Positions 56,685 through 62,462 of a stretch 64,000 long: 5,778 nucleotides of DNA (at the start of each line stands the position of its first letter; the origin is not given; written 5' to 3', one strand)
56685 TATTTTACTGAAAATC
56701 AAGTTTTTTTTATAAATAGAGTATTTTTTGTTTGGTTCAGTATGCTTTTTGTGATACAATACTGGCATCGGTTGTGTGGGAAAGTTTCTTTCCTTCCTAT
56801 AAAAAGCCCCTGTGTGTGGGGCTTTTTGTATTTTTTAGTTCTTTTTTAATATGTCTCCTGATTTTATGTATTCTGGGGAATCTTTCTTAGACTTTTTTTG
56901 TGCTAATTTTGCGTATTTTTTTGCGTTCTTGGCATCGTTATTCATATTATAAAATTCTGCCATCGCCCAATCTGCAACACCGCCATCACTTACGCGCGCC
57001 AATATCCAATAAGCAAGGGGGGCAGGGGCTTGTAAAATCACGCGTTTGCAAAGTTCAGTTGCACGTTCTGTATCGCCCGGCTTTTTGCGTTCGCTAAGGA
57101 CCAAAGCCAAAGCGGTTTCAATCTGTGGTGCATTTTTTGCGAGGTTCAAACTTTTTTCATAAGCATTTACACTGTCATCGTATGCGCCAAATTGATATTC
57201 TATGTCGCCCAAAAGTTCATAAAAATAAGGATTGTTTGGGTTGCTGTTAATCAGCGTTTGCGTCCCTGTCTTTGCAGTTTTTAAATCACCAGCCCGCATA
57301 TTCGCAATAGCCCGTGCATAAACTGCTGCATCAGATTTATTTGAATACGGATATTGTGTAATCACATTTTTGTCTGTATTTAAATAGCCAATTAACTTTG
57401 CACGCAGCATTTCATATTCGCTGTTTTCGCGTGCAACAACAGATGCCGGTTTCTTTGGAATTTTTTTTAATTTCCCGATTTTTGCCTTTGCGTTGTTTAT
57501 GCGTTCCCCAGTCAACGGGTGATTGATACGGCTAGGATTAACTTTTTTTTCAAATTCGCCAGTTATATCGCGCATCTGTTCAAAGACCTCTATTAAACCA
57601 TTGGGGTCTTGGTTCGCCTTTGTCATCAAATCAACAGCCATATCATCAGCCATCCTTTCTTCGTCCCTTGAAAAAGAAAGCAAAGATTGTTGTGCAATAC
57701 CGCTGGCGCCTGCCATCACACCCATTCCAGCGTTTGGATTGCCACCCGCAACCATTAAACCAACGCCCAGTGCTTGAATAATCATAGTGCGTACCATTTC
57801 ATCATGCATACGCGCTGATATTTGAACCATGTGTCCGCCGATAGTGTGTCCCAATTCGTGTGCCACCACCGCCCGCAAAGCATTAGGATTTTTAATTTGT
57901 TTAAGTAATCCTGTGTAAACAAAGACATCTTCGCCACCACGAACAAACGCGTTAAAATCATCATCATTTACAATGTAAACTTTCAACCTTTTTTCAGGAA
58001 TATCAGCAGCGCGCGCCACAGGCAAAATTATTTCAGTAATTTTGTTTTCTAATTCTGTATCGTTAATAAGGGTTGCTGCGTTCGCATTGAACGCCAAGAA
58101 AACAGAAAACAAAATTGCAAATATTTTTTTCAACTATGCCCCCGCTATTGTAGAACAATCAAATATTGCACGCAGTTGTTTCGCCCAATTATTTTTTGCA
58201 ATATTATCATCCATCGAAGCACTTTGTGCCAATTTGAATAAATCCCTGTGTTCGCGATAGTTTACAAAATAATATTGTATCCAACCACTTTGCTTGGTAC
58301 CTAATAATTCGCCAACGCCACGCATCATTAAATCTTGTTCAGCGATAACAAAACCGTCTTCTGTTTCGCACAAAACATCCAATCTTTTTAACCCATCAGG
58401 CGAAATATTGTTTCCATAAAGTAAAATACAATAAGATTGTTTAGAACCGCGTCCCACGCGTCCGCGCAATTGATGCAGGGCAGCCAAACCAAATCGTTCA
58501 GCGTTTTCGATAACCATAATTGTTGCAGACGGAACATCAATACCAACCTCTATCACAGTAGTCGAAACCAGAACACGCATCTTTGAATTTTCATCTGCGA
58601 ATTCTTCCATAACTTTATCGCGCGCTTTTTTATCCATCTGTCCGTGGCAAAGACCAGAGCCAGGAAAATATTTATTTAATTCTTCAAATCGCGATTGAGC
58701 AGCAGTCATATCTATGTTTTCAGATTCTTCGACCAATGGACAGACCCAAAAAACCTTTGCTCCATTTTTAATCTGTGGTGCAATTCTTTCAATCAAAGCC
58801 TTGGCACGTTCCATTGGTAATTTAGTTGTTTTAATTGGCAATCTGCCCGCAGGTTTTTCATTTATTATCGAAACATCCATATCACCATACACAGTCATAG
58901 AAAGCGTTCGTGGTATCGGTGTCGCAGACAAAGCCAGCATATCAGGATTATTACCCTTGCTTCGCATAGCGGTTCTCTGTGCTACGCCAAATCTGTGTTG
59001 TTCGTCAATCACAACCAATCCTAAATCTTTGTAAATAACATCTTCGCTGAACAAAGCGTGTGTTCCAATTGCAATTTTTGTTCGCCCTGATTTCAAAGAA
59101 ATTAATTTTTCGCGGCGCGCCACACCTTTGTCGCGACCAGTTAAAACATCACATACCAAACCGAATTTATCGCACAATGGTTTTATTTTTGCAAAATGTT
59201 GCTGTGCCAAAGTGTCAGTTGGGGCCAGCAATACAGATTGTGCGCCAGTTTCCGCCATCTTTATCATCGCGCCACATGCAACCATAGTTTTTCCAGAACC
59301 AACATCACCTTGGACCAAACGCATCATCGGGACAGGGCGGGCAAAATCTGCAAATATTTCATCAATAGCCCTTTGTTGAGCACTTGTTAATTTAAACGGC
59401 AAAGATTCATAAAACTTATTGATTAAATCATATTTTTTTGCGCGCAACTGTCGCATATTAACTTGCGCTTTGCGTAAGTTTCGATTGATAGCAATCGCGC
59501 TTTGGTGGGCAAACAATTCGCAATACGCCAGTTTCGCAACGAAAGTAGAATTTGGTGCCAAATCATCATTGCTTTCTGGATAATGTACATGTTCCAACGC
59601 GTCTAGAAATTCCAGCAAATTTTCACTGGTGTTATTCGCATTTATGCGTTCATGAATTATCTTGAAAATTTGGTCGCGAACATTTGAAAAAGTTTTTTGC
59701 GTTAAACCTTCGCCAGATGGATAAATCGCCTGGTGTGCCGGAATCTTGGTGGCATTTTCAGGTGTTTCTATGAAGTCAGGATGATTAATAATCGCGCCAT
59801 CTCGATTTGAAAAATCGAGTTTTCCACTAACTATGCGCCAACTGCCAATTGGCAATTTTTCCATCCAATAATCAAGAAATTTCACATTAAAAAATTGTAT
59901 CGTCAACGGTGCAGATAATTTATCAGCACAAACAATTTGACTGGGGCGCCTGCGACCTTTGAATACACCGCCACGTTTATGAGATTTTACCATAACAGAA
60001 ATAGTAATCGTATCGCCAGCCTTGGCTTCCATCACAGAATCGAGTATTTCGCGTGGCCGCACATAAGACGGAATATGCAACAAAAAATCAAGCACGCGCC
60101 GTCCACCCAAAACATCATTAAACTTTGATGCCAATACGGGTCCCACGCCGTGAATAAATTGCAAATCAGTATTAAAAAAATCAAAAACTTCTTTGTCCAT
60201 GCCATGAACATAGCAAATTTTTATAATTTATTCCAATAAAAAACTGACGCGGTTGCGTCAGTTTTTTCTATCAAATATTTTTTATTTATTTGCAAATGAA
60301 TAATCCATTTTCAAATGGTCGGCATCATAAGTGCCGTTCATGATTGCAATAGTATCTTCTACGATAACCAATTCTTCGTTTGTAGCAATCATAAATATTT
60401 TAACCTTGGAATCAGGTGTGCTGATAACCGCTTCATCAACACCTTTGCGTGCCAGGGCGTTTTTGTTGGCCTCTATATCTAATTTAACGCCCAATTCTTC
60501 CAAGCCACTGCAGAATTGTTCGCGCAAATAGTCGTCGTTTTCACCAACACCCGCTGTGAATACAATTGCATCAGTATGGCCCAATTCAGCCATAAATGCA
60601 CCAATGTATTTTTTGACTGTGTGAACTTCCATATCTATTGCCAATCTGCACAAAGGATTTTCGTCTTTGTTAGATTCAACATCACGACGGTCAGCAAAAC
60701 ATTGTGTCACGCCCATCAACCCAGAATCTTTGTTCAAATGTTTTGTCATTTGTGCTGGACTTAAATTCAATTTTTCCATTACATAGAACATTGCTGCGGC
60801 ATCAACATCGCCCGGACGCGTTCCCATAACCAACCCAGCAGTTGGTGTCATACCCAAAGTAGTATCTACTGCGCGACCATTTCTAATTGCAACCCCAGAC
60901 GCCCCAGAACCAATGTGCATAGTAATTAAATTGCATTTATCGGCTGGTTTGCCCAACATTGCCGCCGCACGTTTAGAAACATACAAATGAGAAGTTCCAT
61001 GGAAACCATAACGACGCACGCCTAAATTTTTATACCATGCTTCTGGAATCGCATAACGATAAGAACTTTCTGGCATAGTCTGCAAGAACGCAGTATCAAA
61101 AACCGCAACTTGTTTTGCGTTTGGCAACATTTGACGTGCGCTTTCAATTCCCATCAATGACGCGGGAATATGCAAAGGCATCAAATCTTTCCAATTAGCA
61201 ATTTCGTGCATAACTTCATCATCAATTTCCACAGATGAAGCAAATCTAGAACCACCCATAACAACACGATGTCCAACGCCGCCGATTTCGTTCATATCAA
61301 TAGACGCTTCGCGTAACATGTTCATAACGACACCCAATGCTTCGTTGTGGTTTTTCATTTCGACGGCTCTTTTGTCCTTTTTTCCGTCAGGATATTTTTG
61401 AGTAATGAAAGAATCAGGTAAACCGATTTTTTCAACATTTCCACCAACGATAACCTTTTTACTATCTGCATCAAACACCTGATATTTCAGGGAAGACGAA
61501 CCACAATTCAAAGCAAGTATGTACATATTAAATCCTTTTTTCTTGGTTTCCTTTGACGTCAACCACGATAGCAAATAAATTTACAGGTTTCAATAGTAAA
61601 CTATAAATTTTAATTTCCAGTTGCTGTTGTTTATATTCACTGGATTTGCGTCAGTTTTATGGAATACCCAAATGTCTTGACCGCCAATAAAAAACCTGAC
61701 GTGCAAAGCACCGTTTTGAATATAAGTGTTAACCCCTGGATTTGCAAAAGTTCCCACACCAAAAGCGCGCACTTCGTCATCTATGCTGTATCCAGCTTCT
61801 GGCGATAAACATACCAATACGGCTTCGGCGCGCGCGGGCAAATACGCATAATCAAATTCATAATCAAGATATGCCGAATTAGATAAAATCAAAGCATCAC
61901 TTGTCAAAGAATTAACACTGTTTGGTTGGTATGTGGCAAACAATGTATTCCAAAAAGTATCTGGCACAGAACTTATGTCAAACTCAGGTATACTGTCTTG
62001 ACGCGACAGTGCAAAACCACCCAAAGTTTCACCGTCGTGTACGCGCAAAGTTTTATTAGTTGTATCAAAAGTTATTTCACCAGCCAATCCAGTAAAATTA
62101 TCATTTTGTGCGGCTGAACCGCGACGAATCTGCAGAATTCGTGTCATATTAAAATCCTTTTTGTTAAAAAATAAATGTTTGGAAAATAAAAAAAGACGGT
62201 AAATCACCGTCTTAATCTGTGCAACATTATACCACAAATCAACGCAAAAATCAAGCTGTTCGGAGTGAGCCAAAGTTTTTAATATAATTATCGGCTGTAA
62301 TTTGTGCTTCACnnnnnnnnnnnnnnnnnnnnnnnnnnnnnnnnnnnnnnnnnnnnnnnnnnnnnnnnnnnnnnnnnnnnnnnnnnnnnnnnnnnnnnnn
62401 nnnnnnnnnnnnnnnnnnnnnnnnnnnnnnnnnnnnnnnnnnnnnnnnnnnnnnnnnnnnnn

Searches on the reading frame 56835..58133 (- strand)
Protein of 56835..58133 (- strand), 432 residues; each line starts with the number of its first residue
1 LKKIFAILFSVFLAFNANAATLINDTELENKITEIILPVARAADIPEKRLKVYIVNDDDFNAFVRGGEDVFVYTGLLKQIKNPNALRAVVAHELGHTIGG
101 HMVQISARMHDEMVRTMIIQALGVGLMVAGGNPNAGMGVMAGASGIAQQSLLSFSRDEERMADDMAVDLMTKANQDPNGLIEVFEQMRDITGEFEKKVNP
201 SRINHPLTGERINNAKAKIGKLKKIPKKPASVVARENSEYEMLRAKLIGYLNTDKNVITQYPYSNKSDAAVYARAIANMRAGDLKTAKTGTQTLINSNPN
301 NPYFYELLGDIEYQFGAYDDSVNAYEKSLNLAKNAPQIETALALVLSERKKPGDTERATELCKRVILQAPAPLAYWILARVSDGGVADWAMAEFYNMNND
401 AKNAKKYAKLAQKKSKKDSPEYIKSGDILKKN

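Call 75: search_protein_families(library=pfam, proteins=[window:56835-58133:-], max_evalue=0.001)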
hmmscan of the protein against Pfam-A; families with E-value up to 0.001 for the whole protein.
window:56835-58133:- (432 aa): 6 families
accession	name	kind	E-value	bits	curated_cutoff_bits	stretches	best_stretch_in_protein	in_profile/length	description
PF01435.24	Peptidase_M48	-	5.8e-31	108.2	20.3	1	29-217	4-184/186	Peptidase family M48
PF23914.1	TPR_CcmH_CycH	-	2.5e-09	37.6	42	1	277-384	25-132/158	Cytochrome c-type biogenesis protein H TPR domain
PF13428.12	TPR_14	-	2.8e-05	24.8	23.5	0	269-310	2-43/44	Tetratricopeptide repeat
PF14559.12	TPR_19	-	7.8e-05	23.4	25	0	264-310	21-67/68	Tetratricopeptide repeat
PF13432.12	TPR_16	-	0.00027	21.8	32.7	0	272-329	1-58/65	Tetratricopeptide repeat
PF13414.12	TPR_11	-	0.001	19.2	26.8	0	309-346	1-38/42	TPR repeat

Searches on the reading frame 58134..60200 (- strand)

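Call 75: search_protein_families(library=pfam, proteins=[window:58134-60200:-], max_evalue=0.001)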
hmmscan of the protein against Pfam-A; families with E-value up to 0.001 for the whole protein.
window:58134-60200:- (688 aa): 5 families
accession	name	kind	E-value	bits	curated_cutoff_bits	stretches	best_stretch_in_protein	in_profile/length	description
PF00270.35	DEAD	-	2.6e-23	83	26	1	272-433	1-164/167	DEAD/DEAH box helicase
PF00271.37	Helicase_C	-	3e-18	66.5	23.5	1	467-584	4-108/110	Helicase conserved C-terminal domain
PF04851.21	ResIII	-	4.2e-11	43.5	22.5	1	269-428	2-162/164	Type III restriction enzyme, res subunit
PF22590.2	Cas3-like_C_2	-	8.5e-06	26.4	27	1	481-585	3-104/106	CRISPR-associated nuclease/helicase Cas3, C-terminal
PF19833.4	RecG_dom3_C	-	1.3e-05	25.6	26.8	1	613-640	1-28/87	ATP-dependent DNA helicase RecG, domain 3, C-terminal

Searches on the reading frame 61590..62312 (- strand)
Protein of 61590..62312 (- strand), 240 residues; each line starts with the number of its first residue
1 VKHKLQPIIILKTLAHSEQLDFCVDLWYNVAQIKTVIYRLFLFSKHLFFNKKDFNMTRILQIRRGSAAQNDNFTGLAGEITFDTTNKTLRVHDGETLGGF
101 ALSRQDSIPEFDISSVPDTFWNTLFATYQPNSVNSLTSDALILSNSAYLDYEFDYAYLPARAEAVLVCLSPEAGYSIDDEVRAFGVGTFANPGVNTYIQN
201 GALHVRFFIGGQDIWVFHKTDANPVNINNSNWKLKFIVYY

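Call 75: search_protein_families(library=pfam, proteins=[window:61590-62312:-], max_evalue=0.001)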
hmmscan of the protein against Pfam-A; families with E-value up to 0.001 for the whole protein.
window:61590-62312:- (240 aa): 1 family
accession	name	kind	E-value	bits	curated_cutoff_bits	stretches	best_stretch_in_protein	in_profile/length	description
PF18454.7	Mtd_N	-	8.5e-14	51.6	26.3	1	61-96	2-37/37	Major tropism determinant N-terminal domain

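Call 79: search_protein_families(library=phrogs, proteins=[window:61590-62312:-], max_evalue=0.01)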
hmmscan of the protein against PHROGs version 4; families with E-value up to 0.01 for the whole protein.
window:61590-62312:- (240 aa): 1 family
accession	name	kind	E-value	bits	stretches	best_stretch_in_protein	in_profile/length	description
phrog_9648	-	tail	5.8e-08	34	1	56-105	1-50/152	tail protein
